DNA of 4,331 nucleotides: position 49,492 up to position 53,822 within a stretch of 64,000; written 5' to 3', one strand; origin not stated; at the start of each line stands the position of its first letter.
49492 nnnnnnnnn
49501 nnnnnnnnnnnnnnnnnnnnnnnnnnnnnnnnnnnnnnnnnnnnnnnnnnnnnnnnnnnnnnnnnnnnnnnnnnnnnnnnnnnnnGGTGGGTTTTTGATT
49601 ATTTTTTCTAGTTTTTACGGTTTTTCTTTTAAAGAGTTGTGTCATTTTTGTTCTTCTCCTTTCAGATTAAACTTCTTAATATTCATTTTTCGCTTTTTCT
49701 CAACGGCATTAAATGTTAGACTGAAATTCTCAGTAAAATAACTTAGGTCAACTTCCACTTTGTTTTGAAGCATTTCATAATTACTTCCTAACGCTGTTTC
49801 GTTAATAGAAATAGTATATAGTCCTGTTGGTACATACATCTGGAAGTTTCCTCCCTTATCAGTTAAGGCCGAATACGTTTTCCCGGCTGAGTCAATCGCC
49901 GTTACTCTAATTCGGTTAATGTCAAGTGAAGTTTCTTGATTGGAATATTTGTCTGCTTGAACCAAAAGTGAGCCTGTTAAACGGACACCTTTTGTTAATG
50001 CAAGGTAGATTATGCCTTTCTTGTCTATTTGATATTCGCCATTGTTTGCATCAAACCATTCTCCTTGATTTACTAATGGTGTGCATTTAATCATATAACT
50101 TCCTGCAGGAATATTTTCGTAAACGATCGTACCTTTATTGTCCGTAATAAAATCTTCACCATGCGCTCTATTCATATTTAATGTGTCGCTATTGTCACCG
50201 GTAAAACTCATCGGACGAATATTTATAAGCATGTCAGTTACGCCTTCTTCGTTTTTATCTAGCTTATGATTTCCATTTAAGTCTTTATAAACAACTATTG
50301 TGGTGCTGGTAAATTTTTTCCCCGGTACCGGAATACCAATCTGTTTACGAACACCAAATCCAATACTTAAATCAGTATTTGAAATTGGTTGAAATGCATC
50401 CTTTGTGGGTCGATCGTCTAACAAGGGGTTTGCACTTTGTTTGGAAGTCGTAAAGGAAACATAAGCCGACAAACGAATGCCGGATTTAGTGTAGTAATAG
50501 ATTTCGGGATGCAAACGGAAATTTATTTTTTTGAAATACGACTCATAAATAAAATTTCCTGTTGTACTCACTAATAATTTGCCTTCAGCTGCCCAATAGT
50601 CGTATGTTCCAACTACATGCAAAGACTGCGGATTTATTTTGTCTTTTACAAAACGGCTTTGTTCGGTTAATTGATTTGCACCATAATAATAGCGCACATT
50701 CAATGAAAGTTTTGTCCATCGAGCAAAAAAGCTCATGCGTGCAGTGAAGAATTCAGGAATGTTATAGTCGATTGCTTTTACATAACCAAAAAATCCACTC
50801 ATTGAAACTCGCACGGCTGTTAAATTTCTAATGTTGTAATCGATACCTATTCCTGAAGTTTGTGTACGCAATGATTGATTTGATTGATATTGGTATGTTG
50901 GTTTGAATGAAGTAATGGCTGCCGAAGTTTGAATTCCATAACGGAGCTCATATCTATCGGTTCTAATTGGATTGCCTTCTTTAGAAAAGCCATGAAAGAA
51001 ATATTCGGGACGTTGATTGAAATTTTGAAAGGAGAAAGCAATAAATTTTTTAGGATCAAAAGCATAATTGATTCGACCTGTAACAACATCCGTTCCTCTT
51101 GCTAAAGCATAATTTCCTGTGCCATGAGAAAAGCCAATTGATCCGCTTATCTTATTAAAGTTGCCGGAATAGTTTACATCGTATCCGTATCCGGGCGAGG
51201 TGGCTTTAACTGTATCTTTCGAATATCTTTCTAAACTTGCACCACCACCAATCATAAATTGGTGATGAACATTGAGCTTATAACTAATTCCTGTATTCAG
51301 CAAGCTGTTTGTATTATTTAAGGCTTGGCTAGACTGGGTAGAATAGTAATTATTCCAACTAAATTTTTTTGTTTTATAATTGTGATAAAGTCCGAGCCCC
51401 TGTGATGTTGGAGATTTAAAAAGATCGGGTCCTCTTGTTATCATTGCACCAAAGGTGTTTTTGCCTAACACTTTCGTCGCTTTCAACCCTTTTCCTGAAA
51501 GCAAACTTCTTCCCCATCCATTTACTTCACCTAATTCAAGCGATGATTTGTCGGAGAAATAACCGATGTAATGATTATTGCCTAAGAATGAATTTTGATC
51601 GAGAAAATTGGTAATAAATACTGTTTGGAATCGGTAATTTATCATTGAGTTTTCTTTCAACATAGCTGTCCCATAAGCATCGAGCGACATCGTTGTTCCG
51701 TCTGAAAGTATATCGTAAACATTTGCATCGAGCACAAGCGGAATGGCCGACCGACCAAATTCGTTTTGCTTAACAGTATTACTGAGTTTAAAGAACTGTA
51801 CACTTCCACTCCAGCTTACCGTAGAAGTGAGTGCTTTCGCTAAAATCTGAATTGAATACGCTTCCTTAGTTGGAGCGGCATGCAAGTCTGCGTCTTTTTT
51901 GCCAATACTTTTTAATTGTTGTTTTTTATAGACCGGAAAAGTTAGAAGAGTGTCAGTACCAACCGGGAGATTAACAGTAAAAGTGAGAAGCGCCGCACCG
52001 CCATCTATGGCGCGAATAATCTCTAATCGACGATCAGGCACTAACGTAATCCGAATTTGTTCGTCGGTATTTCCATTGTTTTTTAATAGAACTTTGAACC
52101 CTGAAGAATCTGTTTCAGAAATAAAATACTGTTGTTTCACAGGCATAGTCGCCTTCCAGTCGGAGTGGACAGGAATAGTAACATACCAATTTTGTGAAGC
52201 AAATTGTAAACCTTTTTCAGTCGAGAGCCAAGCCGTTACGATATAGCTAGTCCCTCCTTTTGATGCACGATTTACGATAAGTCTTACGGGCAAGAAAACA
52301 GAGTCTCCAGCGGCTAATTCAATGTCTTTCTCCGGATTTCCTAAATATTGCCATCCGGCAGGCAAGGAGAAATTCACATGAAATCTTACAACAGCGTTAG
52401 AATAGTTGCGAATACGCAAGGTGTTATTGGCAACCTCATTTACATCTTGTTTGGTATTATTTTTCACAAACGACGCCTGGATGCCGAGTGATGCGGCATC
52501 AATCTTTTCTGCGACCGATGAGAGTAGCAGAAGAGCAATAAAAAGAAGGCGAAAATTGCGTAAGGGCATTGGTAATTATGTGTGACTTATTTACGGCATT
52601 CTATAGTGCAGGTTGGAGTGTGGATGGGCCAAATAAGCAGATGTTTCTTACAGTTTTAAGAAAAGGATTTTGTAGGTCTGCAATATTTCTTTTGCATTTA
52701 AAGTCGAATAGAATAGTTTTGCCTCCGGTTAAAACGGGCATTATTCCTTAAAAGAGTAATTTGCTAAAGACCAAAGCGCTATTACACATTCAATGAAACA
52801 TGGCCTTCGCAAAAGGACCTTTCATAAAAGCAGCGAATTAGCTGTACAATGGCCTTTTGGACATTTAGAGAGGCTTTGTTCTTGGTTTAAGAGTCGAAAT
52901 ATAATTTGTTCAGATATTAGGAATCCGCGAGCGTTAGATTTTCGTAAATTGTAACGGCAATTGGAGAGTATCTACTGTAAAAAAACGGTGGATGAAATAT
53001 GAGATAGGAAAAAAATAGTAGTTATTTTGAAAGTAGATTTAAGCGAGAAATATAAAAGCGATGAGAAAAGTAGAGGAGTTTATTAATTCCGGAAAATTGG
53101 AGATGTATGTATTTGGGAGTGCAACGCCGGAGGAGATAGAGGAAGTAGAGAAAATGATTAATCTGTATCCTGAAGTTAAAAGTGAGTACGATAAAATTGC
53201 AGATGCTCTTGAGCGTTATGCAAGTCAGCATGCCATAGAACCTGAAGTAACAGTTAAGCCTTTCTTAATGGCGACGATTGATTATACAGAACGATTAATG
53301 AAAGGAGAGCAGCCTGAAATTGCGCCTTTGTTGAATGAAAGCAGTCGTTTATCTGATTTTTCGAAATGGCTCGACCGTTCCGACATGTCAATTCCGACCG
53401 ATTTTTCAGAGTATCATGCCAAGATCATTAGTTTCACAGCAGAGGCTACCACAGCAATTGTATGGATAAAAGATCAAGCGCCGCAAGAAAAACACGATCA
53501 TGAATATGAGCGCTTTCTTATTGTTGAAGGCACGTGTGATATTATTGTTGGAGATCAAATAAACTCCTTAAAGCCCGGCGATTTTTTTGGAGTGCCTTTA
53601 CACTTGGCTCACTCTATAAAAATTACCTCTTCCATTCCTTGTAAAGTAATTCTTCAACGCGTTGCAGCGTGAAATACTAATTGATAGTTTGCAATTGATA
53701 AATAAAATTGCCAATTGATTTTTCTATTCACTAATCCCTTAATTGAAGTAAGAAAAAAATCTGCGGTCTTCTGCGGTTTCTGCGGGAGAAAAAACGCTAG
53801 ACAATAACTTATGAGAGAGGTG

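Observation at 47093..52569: Four-gene locus with the logic of a chaperone-usher fibre system, outside the known Bacteroidota pilus and secretion routes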

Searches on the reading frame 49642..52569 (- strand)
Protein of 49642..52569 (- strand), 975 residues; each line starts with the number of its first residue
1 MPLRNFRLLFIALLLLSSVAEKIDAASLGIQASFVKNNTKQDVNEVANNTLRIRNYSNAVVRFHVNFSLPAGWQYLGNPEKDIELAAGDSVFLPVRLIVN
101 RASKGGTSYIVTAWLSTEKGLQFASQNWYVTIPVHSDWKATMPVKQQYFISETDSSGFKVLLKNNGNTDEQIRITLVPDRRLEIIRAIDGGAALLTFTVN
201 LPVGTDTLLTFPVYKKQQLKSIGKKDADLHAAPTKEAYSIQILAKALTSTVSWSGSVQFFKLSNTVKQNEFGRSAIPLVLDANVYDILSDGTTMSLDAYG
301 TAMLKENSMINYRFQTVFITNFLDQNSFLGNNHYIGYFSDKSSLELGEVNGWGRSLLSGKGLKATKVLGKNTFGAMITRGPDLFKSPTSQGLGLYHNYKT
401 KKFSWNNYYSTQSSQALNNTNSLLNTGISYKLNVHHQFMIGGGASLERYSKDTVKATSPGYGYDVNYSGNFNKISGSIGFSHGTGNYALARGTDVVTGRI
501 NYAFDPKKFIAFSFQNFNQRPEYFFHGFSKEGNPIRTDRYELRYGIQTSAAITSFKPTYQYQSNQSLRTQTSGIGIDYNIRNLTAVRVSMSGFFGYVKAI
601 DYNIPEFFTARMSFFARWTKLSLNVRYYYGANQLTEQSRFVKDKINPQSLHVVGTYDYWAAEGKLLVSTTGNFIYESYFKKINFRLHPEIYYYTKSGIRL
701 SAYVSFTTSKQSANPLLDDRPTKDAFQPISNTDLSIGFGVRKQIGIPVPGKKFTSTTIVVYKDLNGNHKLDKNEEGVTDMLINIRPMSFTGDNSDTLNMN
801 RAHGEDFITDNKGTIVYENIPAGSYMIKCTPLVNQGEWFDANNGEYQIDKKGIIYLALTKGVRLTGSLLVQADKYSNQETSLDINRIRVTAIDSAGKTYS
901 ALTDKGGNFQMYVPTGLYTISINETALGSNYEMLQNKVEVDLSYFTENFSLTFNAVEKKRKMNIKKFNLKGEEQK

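Call 3: search_protein_families(library=pfam, proteins=[window:49642-52569:-], max_evalue=1)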
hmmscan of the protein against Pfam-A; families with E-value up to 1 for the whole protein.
window:49642-52569:- (975 aa): 6 families
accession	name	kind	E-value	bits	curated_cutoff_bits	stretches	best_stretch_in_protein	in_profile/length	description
PF17802.7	SpaA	-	2.5e-05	24.8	23.1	2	797-828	31-57/91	Prealbumin-like fold domain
PF13620.12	CarboxypepD_reg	-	0.00048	20.9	32.3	1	884-923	14-55/82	Carboxypeptidase regulatory-like domain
PF11614.14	FixG_C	-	0.0045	17.6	25.6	1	50-113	36-99/119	IG-like fold at C-terminal of FixG, putative oxidoreductase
PF17210.9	SdrD_B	-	0.0056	17.3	29.7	1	759-830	6-65/112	SdrD B-like domain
PF10633.15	NPCBM_assoc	-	0.12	13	24.4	1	59-116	20-76/78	NPCBM-associated, NEW3 domain of alpha-galactosidase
PF09912.14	DUF2141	-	0.13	12.6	24.4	0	757-774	57-74/112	Uncharacterized protein conserved in bacteria (DUF2141)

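Call 4: search_protein_families(library=ncbifam, proteins=[window:49642-52569:-], max_evalue=1)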
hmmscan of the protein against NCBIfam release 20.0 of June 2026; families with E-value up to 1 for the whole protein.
window:49642-52569:- (975 aa): 0 families

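Call 10: find_homologous_proteins(query=window:49642-52569:-)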
Query window:49642-52569:- (975 aa): 33 proteins with E <= 0.001 among 8000 candidates.
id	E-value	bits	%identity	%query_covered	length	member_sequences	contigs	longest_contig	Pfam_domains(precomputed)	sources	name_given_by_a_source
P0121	0.0e+0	2202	100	100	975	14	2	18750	-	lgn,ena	-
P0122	0.0e+0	1739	76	98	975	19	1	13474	-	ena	-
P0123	0.0e+0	1649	72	98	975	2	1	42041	-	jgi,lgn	jgi:hypothetical protein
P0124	0.0e+0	1597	69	100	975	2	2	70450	-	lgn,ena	-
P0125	0.0e+0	1591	69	100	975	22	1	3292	PF13620.13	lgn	-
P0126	0.0e+0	1572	67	100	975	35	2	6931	PF13620.13,PF17210.10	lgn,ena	-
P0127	0.0e+0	1542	66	100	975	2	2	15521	PF11614.15,PF17802.8,PF13620.13,PF17210.10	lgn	-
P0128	0.0e+0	1361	59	100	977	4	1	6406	-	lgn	-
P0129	0.0e+0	1153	52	99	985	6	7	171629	PF17210.10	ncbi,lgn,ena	ncbi:MAG: hypothetical protein U0073_09890 [Bacteroidia bacterium]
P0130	0.0e+0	1146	51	99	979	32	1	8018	-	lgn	-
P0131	0.0e+0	1146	51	99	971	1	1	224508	-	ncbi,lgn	-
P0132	0.0e+0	1145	52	99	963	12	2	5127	-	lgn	-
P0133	0.0e+0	1136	51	99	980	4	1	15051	PF17210.10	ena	-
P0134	0.0e+0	1134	52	97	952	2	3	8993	PF17210.10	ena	-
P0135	0.0e+0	1127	50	99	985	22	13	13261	PF17210.10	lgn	-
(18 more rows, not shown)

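Call 37: predict_structure(alignment_id=A2)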
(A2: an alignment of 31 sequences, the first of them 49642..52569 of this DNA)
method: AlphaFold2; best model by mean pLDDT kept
length: 975 residues; sequences in the alignment: 31
mean_pLDDT: 79.6   pTM: 0.49
mean pLDDT of the five models: 79.6, 78.3, 77.9, 77.8, 72.3
residues with pLDDT >= 90: 276; 70-90: 501; 50-70: 124; < 50: 74
segments of 3 or more residues with pLDDT < 50: 18-26, 219-231, 322-324, 716-724, 793-797, 946-975
pLDDT, mean of each block of 10 residues (from residue 1): 65 57 48 83 83 84 86 78 83 86 80 83 84 85 85 79 86 91 81 87 83 73 40 71 87 90 74 67 77 83 79 84 57 90 91 82 94 92 77 94 94 89 94 93 93 88 96 94 93 96 93 96 84 91 92 95 90 94 82 94 89 92 94 83 84 93 84 87 90 75 84 49 51 82 70 79 75 78 82 51 79 83 84 68 76 82 73 54 67 73 77 75 65 58 51 40 41 43
secondary structure, 60 per line:
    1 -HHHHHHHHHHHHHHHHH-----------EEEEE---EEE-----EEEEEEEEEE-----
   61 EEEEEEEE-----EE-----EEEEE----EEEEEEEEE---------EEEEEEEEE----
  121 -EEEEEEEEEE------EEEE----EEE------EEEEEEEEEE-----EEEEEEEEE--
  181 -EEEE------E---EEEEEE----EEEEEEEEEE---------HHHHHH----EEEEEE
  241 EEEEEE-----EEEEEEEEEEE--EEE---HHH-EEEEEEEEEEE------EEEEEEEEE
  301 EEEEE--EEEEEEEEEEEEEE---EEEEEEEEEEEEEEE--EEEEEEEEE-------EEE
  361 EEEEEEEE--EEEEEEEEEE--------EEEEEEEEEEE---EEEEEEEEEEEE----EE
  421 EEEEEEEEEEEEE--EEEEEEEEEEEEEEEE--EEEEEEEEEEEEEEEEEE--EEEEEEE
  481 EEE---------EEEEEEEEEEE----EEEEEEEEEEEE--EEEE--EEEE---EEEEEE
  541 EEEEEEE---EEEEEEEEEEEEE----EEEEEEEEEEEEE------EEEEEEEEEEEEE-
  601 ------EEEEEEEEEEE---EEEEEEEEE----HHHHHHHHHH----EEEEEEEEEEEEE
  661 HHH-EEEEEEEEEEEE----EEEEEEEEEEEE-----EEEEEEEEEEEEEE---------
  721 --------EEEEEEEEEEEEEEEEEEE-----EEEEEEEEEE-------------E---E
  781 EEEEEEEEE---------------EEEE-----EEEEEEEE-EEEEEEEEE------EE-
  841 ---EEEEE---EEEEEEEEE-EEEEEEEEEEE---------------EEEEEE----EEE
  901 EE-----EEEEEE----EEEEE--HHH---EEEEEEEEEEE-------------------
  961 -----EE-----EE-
elements in order (helices of 4 or more, strands of 3 or more residues): H2-18 E30-34 E38-40 E46-55 E61-68 E81-85 E90-98 E108-116 E122-131 E138-141 E146-148 E155-164 E170-178 E182-185 E196-201 E206-215 H225-230 E235-246 E252-262 E265-267 E275-285 E292-305 E308-321 E325-339 E342-350 E358-368 E371-380 E389-399 E403-414 E419-433 E436-451 E454-471 E474-483 E493-503 E508-519 E522-525 E528-531 E535-547 E551-563 E568-580 E587-599 E607-617 E621-629 H634-643 E648-660 E665-676 E681-692 E698-711 E729-747 E753-762 E780-789 E805-808 E814-821 E823-831 E844-848 E852-860 E862-872 E888-893 E898-902 E908-913 E918-922 E931-941

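Call 40: fold_search(model_id=the predicted structure, library=pdb)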
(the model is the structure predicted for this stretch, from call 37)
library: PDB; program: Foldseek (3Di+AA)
matches with E <= 10: 984; with E <= 0.001: 309
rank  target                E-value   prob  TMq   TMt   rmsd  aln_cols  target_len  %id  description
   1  3rfz_E                6.9e-11  1.00  0.27  0.32  20.9       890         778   10  Crystal structure of the FimD usher bound to its cognate FimC:FimH substrate (released 2011-06-01)
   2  9ijj_h                2.5e-10  1.00  0.10  0.08  49.7      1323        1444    7  In situ structure of the central apparatus in mouse sperm axoneme. (released 2025-06-04)
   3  7som_D                6.8e-10  1.00  0.11  0.07  53.7      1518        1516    7  Ciliary C2 central pair apparatus isolated from Chlamydomonas reinhardtii (released 2022-04-13)
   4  9fy9_D                1.1e-09  1.00  0.27  0.36  18.0       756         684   10  Cryo-EM structure of the type 1 chaperone-usher pilus FimD-tip complex (FimDHGFC) - Conformer 1 (released 2025-06-04)
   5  9fxb_D                1.6e-09  1.00  0.22  0.30  20.9       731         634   10  Cryo-EM structure of the type 1 pilus assembly platform as part of the FimI-bound chaperone-usher pilus complex (FimDH (released 2025-06-04)
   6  9fxs_D                2.0e-09  1.00  0.27  0.37  17.4       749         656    9  Cryo-EM structure of the type 1 pilus complex including pilus rod and FimI-bound assembly platform after incorporation (released 2025-06-04)
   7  5xxz_A                2.6e-09  1.00  0.11  0.09  31.5      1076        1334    9  Crystal structure of a serine protease from Streptococcus species (released 2018-08-08)
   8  9ijj_4I               2.7e-09  0.99  0.09  0.04  124.9      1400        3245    8  In situ structure of the central apparatus in mouse sperm axoneme. (released 2025-06-04)
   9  9bog_D                3.2e-09  1.00  0.26  0.31  18.1       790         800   10  Structural basis for adhesin secretion by the outer-membrane usher in type 1 pili (released 2024-10-09)
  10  7lhg_C                6.5e-09  1.00  0.28  0.33  17.2       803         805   11  Cryo-EM structure of E. coli P pilus tip assembly intermediate PapC-PapD-PapK-PapG in the first conformation (released 2021-08-11)
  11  5xxz_B                7.8e-09  1.00  0.10  0.08  31.2      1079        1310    8  Crystal structure of a serine protease from Streptococcus species (released 2018-08-08)
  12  9ijj_C                1.2e-08  1.00  0.11  0.11  36.6       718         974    8  In situ structure of the central apparatus in mouse sperm axoneme. (released 2025-06-04)
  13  9ijj_4A               1.5e-08  1.00  0.11  0.05  57.3      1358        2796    8  In situ structure of the central apparatus in mouse sperm axoneme. (released 2025-06-04)
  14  1nqe                  4.0e-08  1.00  0.27  0.43  17.7       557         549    9  OUTER MEMBRANE COBALAMIN TRANSPORTER (BTUB) FROM E. COLI (released 2003-04-29)
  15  7sqc_F1               4.0e-08  1.00  0.10  0.17  20.7       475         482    9  Ciliary C1 central pair apparatus isolated from Chlamydomonas reinhardtii (released 2022-04-13)
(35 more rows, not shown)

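Call 41: search_solved_structures(query=A2, max_evalue=10)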
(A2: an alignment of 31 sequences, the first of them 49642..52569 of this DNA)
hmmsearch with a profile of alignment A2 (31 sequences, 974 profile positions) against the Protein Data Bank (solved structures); distinct sequences matched with E-value up to 10: 1.
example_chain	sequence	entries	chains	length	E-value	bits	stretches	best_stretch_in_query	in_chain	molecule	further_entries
7bpn_A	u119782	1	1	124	1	10.1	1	202-256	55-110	NF7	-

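Call 73: search_protein_families(library=pfam, alignment_id=A2, max_evalue=0.01)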
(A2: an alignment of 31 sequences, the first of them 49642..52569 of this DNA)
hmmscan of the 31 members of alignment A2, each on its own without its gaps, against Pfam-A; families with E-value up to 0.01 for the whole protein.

A. member 1, window:49642-52569:- (975 aa): 4 families
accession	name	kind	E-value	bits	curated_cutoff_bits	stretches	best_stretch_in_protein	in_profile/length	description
PF17802.7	SpaA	-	2.5e-05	24.8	23.1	0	797-828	31-57/91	Prealbumin-like fold domain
PF13620.12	CarboxypepD_reg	-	0.00048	20.9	32.3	0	884-923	14-55/82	Carboxypeptidase regulatory-like domain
PF11614.14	FixG_C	-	0.0045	17.6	25.6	0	50-113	36-99/119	IG-like fold at C-terminal of FixG, putative oxidoreductase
PF17210.9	SdrD_B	-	0.0056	17.3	29.7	0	759-830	6-65/112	SdrD B-like domain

B. families by the number of members that match (of 31 scanned): 9 families
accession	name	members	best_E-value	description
PF17210.9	SdrD_B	31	2.1e-09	SdrD B-like domain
PF13620.12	CarboxypepD_reg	24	9.2e-09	Carboxypeptidase regulatory-like domain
PF17802.7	SpaA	24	4.3e-07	Prealbumin-like fold domain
PF11614.14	FixG_C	9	2e-05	IG-like fold at C-terminal of FixG, putative oxidoreductase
PF07495.19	Y_Y_Y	7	5.7e-05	Y_Y_Y domain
PF10633.15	NPCBM_assoc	2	0.0016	NPCBM-associated, NEW3 domain of alpha-galactosidase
PF21621.3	MPI_cupin_dom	1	0.0014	Mannose-6-phosphate isomerase, cupin domain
PF13715.12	CarbopepD_reg_2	1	0.0039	CarboxypepD_reg-like domain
PF09430.16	EMC7_beta-sandw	1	0.0084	ER membrane protein complex subunit 7, beta-sandwich domain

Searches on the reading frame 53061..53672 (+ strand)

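Call 89: search_protein_families(library=pfam, proteins=[window:53061-53672:+], max_evalue=0.00001)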
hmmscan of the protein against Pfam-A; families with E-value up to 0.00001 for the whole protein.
window:53061-53672:+ (203 aa): 1 family
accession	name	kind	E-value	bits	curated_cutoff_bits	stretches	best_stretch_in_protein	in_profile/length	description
PF07883.17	Cupin_2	-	5.3e-09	36.1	27.2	1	139-197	10-67/70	Cupin domain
